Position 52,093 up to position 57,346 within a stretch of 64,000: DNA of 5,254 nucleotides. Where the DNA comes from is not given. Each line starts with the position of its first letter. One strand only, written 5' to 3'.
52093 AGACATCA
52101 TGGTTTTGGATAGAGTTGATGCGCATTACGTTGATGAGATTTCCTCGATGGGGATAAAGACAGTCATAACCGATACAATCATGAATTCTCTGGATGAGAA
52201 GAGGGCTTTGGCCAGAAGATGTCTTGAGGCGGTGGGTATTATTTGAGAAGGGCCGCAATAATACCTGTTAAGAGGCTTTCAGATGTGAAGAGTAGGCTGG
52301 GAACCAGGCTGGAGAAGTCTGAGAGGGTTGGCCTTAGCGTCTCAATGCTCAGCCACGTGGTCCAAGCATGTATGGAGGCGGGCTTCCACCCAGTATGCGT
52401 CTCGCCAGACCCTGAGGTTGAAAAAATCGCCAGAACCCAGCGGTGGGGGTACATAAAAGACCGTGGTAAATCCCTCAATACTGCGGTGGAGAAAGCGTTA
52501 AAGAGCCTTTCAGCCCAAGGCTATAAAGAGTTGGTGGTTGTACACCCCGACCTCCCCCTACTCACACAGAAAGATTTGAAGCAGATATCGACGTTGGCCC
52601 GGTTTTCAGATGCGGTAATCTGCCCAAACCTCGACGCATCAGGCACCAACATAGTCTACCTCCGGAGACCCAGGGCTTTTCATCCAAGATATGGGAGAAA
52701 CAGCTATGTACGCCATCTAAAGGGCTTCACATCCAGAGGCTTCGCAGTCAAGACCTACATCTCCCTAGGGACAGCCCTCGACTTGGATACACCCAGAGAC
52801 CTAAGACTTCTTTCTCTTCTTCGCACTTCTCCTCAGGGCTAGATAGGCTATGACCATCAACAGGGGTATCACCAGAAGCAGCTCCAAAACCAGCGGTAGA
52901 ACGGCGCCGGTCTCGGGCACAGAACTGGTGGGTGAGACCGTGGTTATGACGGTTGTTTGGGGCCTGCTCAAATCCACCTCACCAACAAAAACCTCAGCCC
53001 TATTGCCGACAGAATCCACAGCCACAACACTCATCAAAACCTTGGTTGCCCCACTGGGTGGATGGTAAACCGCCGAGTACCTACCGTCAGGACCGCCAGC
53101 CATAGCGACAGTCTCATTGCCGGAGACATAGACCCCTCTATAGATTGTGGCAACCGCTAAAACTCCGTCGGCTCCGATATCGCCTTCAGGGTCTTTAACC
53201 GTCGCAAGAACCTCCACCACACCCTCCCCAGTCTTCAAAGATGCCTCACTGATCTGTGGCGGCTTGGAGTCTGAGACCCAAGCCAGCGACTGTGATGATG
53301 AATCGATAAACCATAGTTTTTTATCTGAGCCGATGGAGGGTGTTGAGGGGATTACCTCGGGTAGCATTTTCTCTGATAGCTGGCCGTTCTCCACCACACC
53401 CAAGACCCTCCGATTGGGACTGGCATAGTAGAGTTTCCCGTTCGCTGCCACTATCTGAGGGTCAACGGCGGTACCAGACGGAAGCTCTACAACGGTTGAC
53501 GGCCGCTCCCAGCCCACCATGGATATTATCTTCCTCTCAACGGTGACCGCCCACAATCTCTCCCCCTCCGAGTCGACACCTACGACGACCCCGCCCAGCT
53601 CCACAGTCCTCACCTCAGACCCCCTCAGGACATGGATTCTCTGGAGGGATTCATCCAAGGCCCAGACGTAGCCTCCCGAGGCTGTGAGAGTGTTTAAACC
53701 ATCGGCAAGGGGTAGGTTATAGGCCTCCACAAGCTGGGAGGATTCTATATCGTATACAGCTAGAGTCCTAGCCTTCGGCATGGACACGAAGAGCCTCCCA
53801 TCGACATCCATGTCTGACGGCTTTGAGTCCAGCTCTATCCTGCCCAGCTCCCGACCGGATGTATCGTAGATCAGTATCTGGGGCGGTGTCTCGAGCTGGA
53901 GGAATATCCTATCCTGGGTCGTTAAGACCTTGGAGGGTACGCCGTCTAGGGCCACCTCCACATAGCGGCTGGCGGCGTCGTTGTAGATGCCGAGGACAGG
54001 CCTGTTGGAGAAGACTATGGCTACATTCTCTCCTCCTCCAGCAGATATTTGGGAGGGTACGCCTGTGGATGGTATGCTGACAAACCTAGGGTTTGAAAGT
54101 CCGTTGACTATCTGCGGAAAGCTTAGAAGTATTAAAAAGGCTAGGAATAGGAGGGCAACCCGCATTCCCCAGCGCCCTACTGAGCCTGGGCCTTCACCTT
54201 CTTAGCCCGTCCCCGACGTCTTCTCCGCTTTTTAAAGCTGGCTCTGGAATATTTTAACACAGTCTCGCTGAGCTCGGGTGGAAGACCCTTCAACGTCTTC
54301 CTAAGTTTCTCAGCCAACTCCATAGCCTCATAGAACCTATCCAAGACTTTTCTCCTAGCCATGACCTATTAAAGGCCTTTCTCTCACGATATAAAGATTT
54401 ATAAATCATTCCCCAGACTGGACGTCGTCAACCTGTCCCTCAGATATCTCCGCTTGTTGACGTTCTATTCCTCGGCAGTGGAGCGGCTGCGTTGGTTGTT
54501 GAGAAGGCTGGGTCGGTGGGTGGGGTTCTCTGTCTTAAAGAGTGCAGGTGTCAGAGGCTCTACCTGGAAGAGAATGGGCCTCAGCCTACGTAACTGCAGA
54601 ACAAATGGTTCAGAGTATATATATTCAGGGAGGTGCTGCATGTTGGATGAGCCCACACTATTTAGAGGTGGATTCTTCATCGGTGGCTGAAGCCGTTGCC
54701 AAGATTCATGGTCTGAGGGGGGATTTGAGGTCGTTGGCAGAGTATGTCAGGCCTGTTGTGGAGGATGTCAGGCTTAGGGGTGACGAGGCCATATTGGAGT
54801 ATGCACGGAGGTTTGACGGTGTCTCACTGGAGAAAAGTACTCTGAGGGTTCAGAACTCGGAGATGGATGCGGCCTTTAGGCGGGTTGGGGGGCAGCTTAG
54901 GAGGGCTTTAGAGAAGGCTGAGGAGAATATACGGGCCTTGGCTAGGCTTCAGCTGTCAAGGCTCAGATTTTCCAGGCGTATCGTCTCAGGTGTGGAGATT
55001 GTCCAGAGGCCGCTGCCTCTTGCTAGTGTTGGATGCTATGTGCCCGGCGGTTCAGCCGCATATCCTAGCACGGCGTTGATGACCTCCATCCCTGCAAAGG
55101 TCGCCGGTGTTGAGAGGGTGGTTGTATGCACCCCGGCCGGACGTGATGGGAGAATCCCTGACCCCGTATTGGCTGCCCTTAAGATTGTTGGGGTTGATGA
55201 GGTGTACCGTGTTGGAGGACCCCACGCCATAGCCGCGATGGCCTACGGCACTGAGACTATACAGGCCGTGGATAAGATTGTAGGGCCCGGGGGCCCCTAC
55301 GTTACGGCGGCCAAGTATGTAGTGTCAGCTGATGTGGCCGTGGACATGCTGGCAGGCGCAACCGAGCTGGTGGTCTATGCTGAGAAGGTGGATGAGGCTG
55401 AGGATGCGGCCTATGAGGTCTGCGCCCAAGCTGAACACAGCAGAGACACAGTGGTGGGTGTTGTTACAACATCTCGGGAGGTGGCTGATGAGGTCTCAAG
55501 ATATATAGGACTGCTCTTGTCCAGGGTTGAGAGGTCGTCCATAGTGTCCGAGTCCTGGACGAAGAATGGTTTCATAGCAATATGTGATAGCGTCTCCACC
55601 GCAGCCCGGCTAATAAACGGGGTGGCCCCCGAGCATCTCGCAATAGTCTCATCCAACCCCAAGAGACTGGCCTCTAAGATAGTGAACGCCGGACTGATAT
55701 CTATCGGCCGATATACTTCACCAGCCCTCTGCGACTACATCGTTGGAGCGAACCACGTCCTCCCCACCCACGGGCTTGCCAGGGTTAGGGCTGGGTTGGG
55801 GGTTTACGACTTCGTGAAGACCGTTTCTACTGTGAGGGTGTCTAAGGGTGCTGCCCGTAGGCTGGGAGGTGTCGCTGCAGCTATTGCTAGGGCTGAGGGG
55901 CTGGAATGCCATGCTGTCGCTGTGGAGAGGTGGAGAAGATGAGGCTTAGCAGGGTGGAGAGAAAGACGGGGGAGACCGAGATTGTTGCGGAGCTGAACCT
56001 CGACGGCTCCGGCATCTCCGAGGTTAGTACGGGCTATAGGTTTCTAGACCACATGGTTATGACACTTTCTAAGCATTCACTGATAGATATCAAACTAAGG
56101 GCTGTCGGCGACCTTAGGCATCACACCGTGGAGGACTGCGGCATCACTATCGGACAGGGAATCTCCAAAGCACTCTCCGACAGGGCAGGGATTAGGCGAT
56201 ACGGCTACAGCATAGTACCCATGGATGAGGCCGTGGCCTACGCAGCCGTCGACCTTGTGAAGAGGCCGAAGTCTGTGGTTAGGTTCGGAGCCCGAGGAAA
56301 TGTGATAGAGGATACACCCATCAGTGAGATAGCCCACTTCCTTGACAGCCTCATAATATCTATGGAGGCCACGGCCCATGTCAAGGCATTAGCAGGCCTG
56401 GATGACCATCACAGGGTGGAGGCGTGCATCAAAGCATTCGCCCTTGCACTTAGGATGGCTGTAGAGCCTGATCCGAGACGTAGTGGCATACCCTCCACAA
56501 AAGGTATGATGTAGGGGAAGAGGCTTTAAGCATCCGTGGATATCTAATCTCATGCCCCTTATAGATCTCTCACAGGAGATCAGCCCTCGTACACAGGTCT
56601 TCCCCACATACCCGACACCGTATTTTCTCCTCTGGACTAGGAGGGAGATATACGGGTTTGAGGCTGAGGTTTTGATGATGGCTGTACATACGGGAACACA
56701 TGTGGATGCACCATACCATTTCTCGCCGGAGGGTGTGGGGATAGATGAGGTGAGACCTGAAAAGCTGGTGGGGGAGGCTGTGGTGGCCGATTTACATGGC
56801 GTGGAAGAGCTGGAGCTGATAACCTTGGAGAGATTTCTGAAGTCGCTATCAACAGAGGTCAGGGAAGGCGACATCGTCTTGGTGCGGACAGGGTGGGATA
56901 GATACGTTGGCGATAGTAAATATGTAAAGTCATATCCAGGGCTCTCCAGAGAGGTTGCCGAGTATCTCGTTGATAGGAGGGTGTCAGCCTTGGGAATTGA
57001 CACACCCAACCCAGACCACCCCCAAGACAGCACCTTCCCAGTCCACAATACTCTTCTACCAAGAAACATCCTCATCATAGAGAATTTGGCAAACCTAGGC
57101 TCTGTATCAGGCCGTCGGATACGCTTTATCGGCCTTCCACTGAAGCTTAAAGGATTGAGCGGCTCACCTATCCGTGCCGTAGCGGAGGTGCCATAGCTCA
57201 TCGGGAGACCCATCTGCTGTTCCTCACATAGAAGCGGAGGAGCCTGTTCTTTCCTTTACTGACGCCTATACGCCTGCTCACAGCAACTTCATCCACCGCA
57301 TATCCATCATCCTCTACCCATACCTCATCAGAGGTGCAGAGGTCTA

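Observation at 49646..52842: F420 biosynthesis locus with an overlapping stand-alone nitroreductase-fold gene upstream of cofD-cofC and a divergent LarA-like gene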

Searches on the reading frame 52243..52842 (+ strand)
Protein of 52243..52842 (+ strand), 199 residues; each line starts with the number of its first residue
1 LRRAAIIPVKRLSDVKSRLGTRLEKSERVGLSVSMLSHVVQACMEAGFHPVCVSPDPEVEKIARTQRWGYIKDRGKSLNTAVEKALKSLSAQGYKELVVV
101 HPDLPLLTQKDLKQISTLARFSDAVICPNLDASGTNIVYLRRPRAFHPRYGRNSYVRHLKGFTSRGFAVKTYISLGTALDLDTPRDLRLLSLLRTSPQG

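Call 3: search_protein_families(library=pfam, proteins=[window:52243-52842:+], max_evalue=0.01)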
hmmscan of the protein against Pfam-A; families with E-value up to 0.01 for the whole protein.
window:52243-52842:+ (199 aa): 3 families
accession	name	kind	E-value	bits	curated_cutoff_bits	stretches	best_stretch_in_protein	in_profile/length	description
PF01983.22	CofC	-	7.6e-31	107.4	22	1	5-188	3-180/217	Guanylyl transferase CofC like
PF12804.13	NTP_transf_3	-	4.1e-07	30.8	27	1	24-141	15-134/160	MobA-like NTP transferase domain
PF09837.15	DUF2064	-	1.2e-06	28.8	25.8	1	51-131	15-97/120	Uncharacterized protein conserved in bacteria (DUF2064)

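Call 4: search_protein_families(library=ncbifam, proteins=[window:52243-52842:+], max_evalue=0.01)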
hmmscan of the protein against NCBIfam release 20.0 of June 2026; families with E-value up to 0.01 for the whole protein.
window:52243-52842:+ (199 aa): 7 families
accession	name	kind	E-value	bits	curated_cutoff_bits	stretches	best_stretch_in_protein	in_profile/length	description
TIGR03552.1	F420_cofC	equivalog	2.1e-46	158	105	1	5-195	2-192/196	2-phospho-L-lactate guanylyltransferase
TIGR04282.1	glyco_like_cofC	hypoth_equivalog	3.8e-11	43.1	134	1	12-131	10-133/189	TIGR04282 family arsenosugar biosynthesis glycosyltransferase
TIGR03310.1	matur_MocA_YgfJ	equivalog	0.0011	19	186.45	1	34-142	26-139/188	molybdenum cofactor cytidylyltransferase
NF010933.0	PRK14353.1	equivalog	0.0015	17.2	505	1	33-122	33-127/453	bifunctional UDP-N-acetylglucosamine diphosphorylase/glucosamine-1-phosphate N-acetyltransferase GlmU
TIGR01173.1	glmU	equivalog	0.0026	16.7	366.85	1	33-118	28-116/452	bifunctional UDP-N-acetylglucosamine diphosphorylase/glucosamine-1-phosphate N-acetyltransferase GlmU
NF010936.0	PRK14356.1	equivalog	0.0037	16.2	666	1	77-120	81-124/456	bifunctional UDP-N-acetylglucosamine diphosphorylase/glucosamine-1-phosphate N-acetyltransferase GlmU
NF003948.0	PRK05450.1-1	equivalog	0.0083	15.4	281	0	21-117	17-118/248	3-deoxy-manno-octulosonate cytidylyltransferase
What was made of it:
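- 52243..52842 (+): cofC (guanylyltransferase of the 2-PL/PEP type). Its TTG start overlaps the cofD TGA stop. TIGR03552 158 bits (cut-off 105) (call 4).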

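Call 53: search_solved_structures(query=window:52243-52842:+, max_evalue=0.001, show_alignments=3)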
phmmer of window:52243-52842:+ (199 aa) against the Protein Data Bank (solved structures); distinct sequences matched with E-value up to 0.001: 3.
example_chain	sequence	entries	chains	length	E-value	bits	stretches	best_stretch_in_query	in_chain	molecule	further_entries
2i5e_A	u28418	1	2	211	4.9e-14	55.7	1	4-189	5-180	Hypothetical protein MM_2497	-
7p97_AAA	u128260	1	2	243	4.5e-10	42.7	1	5-188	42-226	3-phospho-D-glycerate guanylyltransferase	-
6bwg_A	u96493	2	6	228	1.8e-09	40.8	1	5-193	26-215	2-phospho-L-lactate guanylyltransferase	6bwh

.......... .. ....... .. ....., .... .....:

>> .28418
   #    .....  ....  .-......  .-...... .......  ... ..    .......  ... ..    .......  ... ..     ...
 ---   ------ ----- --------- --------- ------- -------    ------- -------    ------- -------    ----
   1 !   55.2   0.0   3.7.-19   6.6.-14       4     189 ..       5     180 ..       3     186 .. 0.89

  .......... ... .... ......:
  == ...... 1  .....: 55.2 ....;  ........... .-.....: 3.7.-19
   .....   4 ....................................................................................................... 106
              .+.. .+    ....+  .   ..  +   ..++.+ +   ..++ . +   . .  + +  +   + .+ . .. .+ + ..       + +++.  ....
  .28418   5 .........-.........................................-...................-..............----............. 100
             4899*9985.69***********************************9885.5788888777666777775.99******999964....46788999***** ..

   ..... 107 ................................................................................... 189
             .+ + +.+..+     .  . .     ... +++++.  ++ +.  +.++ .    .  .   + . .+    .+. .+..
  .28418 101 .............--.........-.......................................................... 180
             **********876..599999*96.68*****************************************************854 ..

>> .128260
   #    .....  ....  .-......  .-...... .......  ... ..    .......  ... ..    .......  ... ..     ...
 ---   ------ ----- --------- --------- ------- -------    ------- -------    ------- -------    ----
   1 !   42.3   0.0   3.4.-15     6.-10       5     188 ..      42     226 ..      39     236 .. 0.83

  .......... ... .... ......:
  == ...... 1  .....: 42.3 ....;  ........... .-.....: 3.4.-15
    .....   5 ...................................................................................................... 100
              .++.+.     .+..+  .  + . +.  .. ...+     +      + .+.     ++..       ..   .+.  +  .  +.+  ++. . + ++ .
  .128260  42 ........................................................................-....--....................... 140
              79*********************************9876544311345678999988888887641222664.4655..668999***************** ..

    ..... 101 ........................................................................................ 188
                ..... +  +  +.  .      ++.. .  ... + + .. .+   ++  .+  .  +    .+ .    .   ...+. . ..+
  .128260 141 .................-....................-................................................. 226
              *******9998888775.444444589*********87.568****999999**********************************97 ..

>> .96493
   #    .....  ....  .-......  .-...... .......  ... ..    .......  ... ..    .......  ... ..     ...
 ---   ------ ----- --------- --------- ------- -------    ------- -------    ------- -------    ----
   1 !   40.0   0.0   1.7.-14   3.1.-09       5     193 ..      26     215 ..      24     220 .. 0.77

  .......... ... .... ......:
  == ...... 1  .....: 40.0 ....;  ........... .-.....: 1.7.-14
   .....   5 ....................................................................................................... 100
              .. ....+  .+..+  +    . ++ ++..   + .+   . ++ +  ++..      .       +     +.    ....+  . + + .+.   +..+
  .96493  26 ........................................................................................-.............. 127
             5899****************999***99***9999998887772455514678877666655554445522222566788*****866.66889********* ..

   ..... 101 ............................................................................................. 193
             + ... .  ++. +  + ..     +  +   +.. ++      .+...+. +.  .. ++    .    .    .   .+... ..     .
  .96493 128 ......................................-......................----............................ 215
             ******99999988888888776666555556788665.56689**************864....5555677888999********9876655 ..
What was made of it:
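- On CofC/FbiD guanylyltransferase: Alignment to 6BWG and 7P97: 'hpDLPl', 'lDlDtP' and 'RYGRNS' (call 53).
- CofC is of the 2-PL/PEP type, not the 3-PG type (call 53).
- Tried and rejected: I could only exclude the 3-PG type (call 53).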

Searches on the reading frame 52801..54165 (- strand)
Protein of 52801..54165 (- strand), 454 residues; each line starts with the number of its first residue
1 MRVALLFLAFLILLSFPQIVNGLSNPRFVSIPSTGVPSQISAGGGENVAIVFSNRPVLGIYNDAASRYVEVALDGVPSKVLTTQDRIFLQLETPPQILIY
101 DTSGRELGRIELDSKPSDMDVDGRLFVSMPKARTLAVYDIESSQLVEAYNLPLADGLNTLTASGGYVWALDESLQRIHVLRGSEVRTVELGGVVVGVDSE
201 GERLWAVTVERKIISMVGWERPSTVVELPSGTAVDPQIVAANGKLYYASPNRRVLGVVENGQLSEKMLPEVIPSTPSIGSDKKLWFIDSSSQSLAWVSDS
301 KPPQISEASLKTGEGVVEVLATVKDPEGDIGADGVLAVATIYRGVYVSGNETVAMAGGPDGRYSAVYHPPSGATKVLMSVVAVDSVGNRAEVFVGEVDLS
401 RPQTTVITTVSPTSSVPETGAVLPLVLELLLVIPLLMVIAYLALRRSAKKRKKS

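Call 3: search_protein_families(library=pfam, proteins=[window:52801-54165:-], max_evalue=0.01)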
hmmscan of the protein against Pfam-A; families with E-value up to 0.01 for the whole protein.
window:52801-54165:- (454 aa): 1 family
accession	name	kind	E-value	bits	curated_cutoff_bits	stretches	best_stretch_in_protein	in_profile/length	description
PF24684.1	Vgb_lyase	-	0.00059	19.2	50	1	195-325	18-149/290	Virginiamycin B lyase family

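Call 73: search_protein_families(library=ncbifam, proteins=[window:52801-54165:-], max_evalue=0.00001)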
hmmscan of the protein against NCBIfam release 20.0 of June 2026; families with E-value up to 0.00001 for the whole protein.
window:52801-54165:- (454 aa): 0 families

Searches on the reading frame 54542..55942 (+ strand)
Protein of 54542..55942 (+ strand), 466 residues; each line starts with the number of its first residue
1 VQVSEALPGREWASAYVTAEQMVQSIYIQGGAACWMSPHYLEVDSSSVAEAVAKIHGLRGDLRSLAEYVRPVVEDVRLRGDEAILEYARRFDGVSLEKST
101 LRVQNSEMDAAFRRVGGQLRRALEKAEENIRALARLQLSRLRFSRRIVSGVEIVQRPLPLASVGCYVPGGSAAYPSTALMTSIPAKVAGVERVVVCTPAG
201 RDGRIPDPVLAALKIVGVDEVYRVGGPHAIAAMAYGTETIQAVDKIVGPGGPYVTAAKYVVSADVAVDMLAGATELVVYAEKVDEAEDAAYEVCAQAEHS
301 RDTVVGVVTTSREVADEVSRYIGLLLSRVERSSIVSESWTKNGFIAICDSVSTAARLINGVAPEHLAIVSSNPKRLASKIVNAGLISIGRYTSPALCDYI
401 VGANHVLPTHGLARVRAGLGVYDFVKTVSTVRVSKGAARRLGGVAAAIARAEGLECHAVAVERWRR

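Call 26: search_protein_families(library=pfam, proteins=[window:54542-55942:+], max_evalue=0.001)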
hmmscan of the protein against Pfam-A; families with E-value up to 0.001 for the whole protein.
window:54542-55942:+ (466 aa): 1 family
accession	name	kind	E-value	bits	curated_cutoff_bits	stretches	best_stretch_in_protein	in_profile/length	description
PF00815.25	Histidinol_dh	-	9.8e-137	456.7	27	1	63-462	9-408/411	Histidinol dehydrogenase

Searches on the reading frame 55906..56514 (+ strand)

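Call 26: search_protein_families(library=pfam, proteins=[window:55906-56514:+], max_evalue=0.001)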
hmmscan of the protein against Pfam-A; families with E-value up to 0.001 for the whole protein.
window:55906-56514:+ (202 aa): 1 family
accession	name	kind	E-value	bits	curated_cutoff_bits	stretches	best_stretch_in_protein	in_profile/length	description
PF00475.24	IGPD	-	2.8e-46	157.6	27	1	42-182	1-144/144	Imidazoleglycerol-phosphate dehydratase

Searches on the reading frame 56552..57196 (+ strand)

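Call 26: search_protein_families(library=pfam, proteins=[window:56552-57196:+], max_evalue=0.001)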
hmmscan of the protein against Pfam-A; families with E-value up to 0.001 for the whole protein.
window:56552-57196:+ (214 aa): 1 family
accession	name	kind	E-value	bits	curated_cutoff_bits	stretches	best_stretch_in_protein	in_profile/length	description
PF04199.19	Cyclase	-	7.8e-37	127.1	23.1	1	4-156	1-142/142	Putative cyclase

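Call 73: search_protein_families(library=ncbifam, proteins=[window:56552-57196:+], max_evalue=0.00001)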
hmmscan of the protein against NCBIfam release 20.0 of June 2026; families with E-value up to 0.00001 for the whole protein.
window:56552-57196:+ (214 aa): 1 family
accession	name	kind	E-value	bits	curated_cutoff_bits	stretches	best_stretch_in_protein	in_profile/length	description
TIGR03035.1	trp_arylform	equivalog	1.9e-27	96.6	223.05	1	3-210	2-202/206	arylformamidase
